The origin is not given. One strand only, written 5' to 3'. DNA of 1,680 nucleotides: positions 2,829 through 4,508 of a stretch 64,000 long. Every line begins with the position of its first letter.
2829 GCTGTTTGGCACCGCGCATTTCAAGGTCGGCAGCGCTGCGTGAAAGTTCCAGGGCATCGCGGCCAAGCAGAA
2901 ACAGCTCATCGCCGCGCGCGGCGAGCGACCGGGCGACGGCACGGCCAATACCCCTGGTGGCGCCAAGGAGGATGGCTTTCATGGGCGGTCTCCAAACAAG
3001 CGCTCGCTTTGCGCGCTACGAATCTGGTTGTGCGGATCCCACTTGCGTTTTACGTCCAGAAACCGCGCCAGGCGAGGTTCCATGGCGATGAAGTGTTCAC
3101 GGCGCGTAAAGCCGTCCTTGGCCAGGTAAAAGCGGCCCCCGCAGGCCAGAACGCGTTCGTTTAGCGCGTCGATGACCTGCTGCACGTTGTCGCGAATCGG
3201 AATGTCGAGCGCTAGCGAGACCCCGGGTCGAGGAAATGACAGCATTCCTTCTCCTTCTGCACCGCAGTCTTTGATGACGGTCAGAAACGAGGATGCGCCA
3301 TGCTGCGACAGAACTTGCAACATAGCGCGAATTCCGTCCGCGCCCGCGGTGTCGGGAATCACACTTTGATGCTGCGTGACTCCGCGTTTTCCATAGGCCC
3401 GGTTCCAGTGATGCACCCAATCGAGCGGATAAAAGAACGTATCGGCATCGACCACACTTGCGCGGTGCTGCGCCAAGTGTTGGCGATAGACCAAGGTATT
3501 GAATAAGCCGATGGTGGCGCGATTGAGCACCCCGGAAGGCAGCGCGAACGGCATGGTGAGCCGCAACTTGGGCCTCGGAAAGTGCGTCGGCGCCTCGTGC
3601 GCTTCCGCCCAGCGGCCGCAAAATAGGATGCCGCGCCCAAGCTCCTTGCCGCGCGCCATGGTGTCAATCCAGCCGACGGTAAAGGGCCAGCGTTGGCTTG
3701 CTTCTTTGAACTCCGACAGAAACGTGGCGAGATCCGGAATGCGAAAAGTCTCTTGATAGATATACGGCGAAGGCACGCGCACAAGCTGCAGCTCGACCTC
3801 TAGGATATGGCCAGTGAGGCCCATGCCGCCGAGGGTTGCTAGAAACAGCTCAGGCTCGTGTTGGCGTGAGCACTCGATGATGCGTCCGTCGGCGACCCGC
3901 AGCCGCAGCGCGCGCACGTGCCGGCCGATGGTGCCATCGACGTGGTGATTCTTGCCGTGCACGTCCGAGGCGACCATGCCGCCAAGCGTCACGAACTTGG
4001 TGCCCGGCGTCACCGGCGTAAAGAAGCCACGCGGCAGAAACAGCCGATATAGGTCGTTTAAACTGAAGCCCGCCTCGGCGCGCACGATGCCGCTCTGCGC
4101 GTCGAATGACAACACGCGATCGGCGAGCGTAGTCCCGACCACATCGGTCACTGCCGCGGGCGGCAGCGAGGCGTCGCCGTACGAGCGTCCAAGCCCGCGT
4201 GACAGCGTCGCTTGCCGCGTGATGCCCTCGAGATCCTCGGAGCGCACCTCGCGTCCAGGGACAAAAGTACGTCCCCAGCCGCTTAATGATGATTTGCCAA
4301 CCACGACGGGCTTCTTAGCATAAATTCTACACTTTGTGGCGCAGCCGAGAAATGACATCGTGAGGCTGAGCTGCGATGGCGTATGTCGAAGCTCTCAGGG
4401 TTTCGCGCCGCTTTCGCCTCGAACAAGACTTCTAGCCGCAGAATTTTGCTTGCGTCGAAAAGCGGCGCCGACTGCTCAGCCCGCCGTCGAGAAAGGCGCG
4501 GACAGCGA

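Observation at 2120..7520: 5.4-kb cargo block cleanly splits a PknK-like Ser/Thr kinase gene between the HRD loop and DFG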

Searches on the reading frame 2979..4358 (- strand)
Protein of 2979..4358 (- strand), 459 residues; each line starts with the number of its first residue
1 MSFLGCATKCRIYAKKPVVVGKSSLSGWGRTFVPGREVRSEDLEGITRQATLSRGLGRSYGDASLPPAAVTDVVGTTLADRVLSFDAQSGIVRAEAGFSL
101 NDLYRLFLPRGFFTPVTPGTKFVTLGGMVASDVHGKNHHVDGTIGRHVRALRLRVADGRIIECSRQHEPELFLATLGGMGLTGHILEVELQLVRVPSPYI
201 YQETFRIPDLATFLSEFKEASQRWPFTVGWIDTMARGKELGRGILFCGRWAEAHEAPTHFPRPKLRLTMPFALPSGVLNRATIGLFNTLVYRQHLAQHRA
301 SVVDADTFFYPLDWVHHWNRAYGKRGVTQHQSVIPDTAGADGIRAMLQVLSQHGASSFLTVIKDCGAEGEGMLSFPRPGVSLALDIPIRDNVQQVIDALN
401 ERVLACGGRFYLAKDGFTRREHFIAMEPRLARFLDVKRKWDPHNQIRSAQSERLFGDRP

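Call 8: search_protein_families(library=pfam, proteins=[window:2979-4358:-], max_evalue=0.001)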
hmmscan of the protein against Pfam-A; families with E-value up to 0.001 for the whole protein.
window:2979-4358:- (459 aa): 1 family
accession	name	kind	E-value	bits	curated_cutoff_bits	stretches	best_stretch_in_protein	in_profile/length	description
PF01565.28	FAD_binding_4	-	7.5e-15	55.3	26.4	1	52-164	28-139/139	FAD binding domain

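Call 10: find_encoding_contigs(protein=window:2979-4358:-, flank=10000, max_places=10)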
Protein window:2979-4358:- (459 aa): no gene with exactly this product is on record in the collection.

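Call 23: search_protein_families(library=ncbifam, proteins=[window:2979-4358:-], max_evalue=0.00001)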
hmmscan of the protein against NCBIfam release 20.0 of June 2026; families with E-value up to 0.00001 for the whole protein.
window:2979-4358:- (459 aa): 7 families
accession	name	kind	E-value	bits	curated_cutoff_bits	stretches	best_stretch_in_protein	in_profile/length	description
NF053785.1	DcplphribOxDprE1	equivalog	3.4e-112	375.9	500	1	24-454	4-447/449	decaprenylphosphoryl-beta-D-ribose oxidase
TIGR01679.1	bact_FAD_ox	subfamily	4.1e-12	45.7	292.25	1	74-193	55-173/419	FAD-linked oxidoreductase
TIGR01678.1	FAD_lactone_ox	subfamily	4.2e-12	45.7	396.8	1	79-197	66-181/438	sugar 1,4-lactone oxidase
NF049975.1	2HglutDHaseYdiJ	equivalog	1.8e-08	32.6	1350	1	54-172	84-201/1018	D-2-hydroxyglutarate dehydrogenase YdiJ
TIGR01677.1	pln_FAD_oxido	subfamily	2.6e-07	29.5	383.1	1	73-194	85-213/560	FAD-dependent oxidoreductase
TIGR01676.1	GLDHase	equivalog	1.1e-06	27.8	458.25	1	40-194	71-227/541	L-galactonolactone dehydrogenase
TIGR00387.1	glcD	equivalog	2.1e-06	26.8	567.9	1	52-167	25-140/413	glycolate oxidase subunit GlcD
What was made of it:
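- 2120..4433 (-): Module X (2314 bp): a DprE2-like SDR gene (2245-2982) and a DprE1-like FAD oxidase gene (2979-4304, ORF open to 4358), with their own upstream and downstream spacers. Pfam and NCBIfam (calls 8, 23).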

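Call 26: find_homologous_proteins(query=window:2979-4358:-, max_evalue=1e-20)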
Query window:2979-4358:- (459 aa): 7996 proteins with E <= 1e-20 among 8000 candidates; the best 120 are listed.
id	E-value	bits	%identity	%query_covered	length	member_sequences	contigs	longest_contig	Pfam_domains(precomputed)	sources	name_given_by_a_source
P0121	1.3e-287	972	100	92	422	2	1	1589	PF01565.29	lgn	-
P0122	3.6e-244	829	82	96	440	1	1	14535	PF01565.29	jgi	jgi:decaprenylphospho-beta-D-ribofuranose 2-oxidase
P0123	8.9e-241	817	83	92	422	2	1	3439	PF01565.29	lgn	-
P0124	2.0e-225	767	74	95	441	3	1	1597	PF01565.29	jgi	jgi:decaprenylphospho-beta-D-ribofuranose 2-oxidase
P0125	7.0e-222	755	74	96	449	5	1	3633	PF01565.29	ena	-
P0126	2.7e-221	753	74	96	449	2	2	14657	PF01565.29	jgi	jgi:decaprenylphospho-beta-D-ribofuranose 2-oxidase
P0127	4.8e-221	752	74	95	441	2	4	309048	PF01565.29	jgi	jgi:FAD/FMN-containing dehydrogenase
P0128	9.1e-221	751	76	95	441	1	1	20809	PF01565.29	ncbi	-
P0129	9.0e-220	748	74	95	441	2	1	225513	PF01565.29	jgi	-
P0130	3.8e-217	740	74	95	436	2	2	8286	PF01565.29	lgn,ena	-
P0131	2.1e-216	737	74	95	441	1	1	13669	PF01565.29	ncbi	-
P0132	9.0e-216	735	73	94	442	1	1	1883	PF01565.29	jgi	jgi:decaprenylphospho-beta-D-ribofuranose 2-oxidase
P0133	1.2e-215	734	73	96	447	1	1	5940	PF01565.29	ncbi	-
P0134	5.4e-215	732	73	95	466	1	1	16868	PF01565.29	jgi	jgi:decaprenylphospho-beta-D-ribofuranose 2-oxidase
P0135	1.8e-214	731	72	95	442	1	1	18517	PF01565.29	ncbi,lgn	-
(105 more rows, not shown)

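Call 27: find_encoding_contigs(protein=P0122, flank=10000, max_places=4)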
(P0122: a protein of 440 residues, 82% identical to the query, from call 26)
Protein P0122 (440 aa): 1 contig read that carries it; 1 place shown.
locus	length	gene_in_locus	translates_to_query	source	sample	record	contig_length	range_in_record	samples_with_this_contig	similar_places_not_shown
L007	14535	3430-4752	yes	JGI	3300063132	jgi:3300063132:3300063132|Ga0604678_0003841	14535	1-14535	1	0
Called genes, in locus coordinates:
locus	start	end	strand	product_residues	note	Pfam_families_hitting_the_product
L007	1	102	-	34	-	?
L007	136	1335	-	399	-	PF00923:TAL_FSA, PF13499:EF-hand_7 (faint), PF00036:EF-hand_1 (faint), PF13202:EF-hand_5 (weak), PF13405:EF-hand_6 (faint), PF13833:EF-hand_8 (faint), PF13202:EF-hand_5 (weak)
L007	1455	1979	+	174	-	-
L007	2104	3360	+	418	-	-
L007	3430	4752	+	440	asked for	PF01565:FAD_binding_4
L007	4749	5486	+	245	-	PF00106:adh_short, PF08659:KR, PF13561:adh_short_C2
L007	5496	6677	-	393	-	PF13692:Glyco_trans_1_4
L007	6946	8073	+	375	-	PF10509:GalKase_gal_bdg, PF00288:GHMP_kinases_N, PF22700:MVD-like_N (faint), PF08544:GHMP_kinases_C (weak)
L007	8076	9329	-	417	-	PF00067:p450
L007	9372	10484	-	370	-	PF03283:PAE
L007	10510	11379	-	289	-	PF02230:Abhydrolase_2 (weak)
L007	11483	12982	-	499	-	PF00158:Sigma54_activat, PF14532:Sigma54_activ_2 (weak), PF25601:AAA_lid_14 (faint)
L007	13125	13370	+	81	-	-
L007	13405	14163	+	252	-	-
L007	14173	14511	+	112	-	-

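Call 28: find_encoding_contigs(protein=P0127, flank=10000, max_places=4)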
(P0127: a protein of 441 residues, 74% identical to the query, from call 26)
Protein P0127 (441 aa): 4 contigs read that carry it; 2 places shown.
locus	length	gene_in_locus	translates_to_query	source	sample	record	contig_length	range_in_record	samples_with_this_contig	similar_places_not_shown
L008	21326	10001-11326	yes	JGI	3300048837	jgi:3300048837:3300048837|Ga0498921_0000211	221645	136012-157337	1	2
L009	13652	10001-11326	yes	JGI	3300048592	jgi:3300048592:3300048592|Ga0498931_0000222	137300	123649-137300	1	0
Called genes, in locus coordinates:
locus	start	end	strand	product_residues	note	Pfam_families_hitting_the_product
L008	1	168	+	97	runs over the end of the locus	PF00085:Thioredoxin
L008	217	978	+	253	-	PF00535:Glycos_transf_2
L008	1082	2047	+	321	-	PF00248:Aldo_ket_red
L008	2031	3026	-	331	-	PF16670:PI-PLC-C1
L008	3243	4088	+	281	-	-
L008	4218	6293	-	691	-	PF01926:MMR_HSR1, PF02421:FeoB_N, PF07670:Gate, PF07664:FeoB_C, PF07670:Gate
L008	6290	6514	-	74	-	PF04023:FeoA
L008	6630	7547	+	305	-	PF00462:Glutaredoxin, PF01521:Fe-S_biosyn (faint), PF00581:Rhodanese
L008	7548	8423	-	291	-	PF01149:Fapy_DNA_glyco, PF06831:H2TH, PF06827:zf-FPG_IleRS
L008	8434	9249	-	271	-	-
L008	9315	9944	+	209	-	PF00293:NUDIX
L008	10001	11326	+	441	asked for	PF01565:FAD_binding_4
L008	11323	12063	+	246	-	PF00106:adh_short, PF01370:Epimerase (weak), PF05368:NmrA (faint), PF08659:KR, PF13561:adh_short_C2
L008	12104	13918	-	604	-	PF06980:DUF1302 (weak)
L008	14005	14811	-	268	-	PF07044:DUF1329 (faint), PF17131:TP_0789-like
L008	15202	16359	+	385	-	PF13506:Glyco_transf_21, PF13641:Glyco_tranf_2_3, PF00535:Glycos_transf_2, PF10111:Glyco_tranf_2_2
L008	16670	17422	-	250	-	PF17746:SfsA_N, PF03749:SfsA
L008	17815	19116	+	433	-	PF13519:VWA_2 (faint)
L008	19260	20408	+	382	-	PF13519:VWA_2 (faint), PF00092:VWA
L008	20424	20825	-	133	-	-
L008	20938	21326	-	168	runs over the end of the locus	PF10604:Polyketide_cyc2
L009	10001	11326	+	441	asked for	PF01565:FAD_binding_4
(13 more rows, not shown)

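Call 30: find_encoding_contigs(protein=P0121, flank=10000, max_places=10)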
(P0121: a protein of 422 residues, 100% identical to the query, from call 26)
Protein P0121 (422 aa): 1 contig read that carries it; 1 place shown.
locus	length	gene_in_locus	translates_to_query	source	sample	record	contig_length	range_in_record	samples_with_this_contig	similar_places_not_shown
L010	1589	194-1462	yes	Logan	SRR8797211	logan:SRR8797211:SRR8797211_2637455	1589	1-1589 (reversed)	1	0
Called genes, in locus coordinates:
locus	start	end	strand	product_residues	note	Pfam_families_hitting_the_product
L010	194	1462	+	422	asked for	PF01565:FAD_binding_4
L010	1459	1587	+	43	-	?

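Call 62: find_encoding_contigs(protein=P0123, flank=10000, max_places=5)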
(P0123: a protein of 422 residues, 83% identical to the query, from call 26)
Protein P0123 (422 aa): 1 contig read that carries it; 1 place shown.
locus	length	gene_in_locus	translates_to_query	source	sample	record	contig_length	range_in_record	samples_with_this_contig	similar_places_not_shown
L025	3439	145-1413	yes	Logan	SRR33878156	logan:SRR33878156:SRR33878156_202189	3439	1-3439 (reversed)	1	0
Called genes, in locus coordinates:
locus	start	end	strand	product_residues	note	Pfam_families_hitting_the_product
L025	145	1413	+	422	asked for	PF01565:FAD_binding_4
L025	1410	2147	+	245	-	PF00106:adh_short, PF08659:KR, PF13561:adh_short_C2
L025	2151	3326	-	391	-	PF13692:Glyco_trans_1_4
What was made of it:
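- X lies outside the DprE1-SDR-glycosyltransferase context of its two closest relatives (calls 27, 62).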

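Call 73: search_protein_families(library=phrogs, proteins=[window:2979-4358:-], max_evalue=0.001)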
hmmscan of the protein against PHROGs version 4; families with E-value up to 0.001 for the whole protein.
window:2979-4358:- (459 aa): 0 families
